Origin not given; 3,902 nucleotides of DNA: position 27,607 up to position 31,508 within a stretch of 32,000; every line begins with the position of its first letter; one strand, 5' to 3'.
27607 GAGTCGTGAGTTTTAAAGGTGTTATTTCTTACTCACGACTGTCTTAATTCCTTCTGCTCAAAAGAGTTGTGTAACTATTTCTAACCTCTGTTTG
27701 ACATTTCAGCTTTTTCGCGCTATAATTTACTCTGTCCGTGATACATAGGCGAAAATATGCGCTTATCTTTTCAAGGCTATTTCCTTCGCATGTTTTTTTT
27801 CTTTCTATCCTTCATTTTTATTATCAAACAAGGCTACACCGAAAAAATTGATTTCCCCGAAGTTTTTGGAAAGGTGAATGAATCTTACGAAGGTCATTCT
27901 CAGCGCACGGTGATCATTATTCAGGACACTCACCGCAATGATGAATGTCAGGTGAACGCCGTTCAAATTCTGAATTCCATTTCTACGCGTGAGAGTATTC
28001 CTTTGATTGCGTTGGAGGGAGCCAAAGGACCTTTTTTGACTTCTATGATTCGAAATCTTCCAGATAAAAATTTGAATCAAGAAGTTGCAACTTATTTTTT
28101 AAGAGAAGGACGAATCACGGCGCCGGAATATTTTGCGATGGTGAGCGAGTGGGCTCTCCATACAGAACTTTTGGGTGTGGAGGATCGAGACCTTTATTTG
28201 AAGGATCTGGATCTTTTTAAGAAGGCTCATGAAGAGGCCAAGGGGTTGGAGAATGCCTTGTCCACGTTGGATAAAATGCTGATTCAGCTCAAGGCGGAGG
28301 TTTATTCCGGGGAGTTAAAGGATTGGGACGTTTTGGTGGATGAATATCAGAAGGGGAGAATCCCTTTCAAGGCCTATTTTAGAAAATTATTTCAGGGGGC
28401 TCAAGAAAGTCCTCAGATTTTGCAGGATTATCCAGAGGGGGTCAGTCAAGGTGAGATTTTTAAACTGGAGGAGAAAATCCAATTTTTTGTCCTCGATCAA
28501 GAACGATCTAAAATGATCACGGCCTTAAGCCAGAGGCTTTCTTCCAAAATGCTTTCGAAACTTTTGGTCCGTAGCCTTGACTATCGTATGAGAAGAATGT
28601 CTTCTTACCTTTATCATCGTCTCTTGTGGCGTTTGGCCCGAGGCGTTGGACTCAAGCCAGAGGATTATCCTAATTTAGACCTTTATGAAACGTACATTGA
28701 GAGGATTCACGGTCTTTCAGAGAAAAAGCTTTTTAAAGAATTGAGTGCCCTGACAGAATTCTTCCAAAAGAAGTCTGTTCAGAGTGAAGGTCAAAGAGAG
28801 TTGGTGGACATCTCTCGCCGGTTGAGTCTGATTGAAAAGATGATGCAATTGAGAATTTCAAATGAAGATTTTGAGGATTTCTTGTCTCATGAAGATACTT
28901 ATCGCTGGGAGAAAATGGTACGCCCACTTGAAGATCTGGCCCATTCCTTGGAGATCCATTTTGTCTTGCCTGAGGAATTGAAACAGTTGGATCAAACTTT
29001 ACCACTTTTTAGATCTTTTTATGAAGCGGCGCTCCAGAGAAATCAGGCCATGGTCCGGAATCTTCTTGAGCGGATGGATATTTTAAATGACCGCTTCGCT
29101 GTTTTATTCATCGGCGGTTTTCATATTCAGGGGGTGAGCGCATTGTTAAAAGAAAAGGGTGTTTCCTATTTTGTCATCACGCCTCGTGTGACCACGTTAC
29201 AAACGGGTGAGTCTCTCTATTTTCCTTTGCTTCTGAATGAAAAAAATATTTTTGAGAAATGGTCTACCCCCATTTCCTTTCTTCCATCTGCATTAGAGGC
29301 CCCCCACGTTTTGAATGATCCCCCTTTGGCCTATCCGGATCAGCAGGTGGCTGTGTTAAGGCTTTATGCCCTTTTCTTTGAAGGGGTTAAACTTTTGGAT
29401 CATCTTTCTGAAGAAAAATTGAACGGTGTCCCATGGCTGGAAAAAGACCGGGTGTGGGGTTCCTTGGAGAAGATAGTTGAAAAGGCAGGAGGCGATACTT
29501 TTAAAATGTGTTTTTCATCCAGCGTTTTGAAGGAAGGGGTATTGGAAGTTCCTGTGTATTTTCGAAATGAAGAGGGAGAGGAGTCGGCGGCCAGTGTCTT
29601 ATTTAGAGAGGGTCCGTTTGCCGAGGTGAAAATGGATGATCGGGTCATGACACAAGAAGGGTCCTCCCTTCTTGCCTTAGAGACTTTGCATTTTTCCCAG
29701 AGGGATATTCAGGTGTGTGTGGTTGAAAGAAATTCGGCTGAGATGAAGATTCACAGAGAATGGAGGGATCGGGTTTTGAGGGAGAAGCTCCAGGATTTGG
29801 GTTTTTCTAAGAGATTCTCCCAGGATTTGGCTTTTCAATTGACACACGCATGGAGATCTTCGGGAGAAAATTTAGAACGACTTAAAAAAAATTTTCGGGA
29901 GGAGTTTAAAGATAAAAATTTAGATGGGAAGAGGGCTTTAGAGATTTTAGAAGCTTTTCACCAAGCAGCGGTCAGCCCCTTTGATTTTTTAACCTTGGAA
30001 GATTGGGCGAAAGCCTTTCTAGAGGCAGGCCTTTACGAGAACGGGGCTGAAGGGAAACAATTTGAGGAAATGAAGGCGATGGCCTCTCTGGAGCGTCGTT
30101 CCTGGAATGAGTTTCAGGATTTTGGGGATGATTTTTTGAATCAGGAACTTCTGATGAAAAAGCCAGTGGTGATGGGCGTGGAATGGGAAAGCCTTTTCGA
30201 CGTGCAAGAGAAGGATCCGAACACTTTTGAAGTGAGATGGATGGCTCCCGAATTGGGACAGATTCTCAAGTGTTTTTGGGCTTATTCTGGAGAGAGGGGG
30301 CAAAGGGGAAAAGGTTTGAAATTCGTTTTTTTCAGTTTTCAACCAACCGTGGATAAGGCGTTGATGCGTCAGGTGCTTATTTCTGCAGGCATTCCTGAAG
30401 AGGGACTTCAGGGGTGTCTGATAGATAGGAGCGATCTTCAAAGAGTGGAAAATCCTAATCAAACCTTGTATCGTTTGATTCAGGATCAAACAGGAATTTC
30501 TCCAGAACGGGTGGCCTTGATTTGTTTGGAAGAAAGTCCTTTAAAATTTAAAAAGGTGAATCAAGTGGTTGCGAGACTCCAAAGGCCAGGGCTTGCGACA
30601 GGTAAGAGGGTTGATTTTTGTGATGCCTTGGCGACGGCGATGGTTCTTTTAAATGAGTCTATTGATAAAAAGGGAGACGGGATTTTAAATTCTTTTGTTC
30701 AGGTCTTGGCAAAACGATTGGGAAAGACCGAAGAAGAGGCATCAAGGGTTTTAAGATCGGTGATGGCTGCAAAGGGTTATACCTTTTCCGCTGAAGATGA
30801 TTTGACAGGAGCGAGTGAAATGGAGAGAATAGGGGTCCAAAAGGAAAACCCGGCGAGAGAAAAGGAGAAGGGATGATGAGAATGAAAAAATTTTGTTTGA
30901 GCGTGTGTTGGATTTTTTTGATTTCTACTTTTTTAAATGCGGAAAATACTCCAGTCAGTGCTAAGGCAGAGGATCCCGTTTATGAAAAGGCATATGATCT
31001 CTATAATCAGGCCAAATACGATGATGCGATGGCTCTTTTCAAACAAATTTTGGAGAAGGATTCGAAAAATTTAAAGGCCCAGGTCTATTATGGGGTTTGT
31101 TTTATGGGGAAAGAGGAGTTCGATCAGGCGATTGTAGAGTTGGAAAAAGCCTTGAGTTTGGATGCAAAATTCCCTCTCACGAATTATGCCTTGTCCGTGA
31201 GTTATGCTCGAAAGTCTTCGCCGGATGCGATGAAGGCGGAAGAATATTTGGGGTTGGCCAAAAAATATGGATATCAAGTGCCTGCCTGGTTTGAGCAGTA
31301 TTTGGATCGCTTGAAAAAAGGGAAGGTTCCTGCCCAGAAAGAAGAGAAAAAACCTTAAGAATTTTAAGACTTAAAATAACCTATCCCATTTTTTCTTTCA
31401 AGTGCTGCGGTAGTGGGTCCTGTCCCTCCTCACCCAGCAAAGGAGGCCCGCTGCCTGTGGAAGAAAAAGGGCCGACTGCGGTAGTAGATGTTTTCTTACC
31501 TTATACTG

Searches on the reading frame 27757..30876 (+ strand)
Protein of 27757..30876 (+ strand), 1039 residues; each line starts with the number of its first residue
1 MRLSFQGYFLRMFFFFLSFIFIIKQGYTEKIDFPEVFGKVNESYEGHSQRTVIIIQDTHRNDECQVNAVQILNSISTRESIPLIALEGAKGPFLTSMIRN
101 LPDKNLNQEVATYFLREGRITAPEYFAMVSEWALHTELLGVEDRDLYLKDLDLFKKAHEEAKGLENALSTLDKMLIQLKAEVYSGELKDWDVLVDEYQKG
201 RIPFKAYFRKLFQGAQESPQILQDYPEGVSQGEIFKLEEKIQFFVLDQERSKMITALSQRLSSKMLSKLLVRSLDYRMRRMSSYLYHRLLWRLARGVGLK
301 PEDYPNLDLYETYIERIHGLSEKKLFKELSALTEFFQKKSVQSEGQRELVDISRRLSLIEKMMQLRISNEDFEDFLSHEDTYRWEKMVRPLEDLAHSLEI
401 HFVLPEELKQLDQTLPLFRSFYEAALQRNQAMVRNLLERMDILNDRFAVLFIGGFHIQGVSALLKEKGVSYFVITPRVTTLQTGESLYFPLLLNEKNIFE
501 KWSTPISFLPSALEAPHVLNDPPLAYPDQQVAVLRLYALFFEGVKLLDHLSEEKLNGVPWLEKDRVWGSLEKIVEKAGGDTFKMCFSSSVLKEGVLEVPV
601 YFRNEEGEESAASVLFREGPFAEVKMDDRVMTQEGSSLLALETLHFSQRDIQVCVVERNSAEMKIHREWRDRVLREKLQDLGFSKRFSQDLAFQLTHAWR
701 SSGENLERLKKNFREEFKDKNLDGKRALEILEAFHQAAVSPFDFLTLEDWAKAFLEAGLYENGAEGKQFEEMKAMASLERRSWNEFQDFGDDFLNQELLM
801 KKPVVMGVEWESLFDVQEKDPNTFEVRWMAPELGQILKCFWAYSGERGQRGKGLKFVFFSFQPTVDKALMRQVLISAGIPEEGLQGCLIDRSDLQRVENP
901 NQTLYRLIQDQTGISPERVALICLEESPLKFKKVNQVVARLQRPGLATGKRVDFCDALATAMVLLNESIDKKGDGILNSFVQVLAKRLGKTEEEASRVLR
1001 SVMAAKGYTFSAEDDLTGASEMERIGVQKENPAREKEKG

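Call 19: search_protein_families(library=pfam, proteins=[window:27757-30876:+])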
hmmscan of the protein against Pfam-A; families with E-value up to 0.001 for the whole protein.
window:27757-30876:+ (1039 aa): 0 families

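Call 59: find_related_loci(query=window:27757-30876:+, collection=metagenome_contigs, flank=10000)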
Query window:27757-30876:+ (1039 aa) in metagenome_contigs; peptide patterns used: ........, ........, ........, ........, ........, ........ (x = any residue, [..] = any of these).
69 stretches matched a pattern, but none encodes a relative of the query by tblastn (E <= 1e-3).

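Call 78: search_protein_families(library=ncbifam, proteins=[window:27757-30876:+], max_evalue=0.001)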
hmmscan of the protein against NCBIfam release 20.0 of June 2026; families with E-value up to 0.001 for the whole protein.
window:27757-30876:+ (1039 aa): 0 families

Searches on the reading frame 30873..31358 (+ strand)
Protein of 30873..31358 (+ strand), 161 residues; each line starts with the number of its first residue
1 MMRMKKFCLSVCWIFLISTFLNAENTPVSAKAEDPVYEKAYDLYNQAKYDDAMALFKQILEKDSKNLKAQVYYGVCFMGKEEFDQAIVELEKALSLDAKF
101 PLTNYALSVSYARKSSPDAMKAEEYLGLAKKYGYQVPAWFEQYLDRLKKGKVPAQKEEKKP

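Call 19: search_protein_families(library=pfam, proteins=[window:30873-31358:+])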
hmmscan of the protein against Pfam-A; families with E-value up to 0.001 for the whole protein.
window:30873-31358:+ (161 aa): 9 families
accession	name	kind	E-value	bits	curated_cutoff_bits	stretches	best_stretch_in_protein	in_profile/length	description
PF14559.12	TPR_19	-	3.3e-08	34.2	25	1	46-99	4-57/68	Tetratricopeptide repeat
PF13432.12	TPR_16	-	2.9e-07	31.2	32.7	1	37-93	1-56/65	Tetratricopeptide repeat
PF07719.23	TPR_2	-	4.8e-07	29.8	27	0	69-97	3-31/34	Tetratricopeptide repeat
PF17004.11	SRP_TPR_like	-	5.3e-06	26.9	35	1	33-77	38-82/109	Putative TPR-like repeat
PF13414.12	TPR_11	-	5.4e-06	26.4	26.8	1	80-114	7-41/42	TPR repeat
PF12895.13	ANAPC3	-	2.3e-05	25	27.2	1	29-93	19-82/82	Anaphase-promoting complex, cyclosome, subunit 3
PF00515.34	TPR_1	-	7.6e-05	22.8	27.8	0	74-98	8-32/34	Tetratricopeptide repeat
PF13428.12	TPR_14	-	0.00014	22.6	23.5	0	38-74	6-42/44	Tetratricopeptide repeat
PF25063.1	ARM_TT21_C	-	0.00078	19.8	35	0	45-111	107-174/209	Tetratricopeptide repeat protein 21 C-terminal ARM domain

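Call 39: find_encoding_contigs(protein=window:30873-31358:+, flank=10000, max_places=3)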
Protein window:30873-31358:+ (161 aa): 1 contig read that carries it; 1 place shown.
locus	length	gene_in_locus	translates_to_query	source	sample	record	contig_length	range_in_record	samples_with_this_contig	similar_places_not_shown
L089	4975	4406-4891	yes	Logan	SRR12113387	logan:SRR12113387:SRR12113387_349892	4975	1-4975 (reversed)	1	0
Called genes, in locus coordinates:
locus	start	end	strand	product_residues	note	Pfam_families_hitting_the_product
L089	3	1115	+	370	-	?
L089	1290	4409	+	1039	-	-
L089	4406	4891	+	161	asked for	PF17004:SRP_TPR_like (weak), PF07719:TPR_2 (faint), PF13414:TPR_11 (faint), PF13432:TPR_16 (weak), PF14559:TPR_19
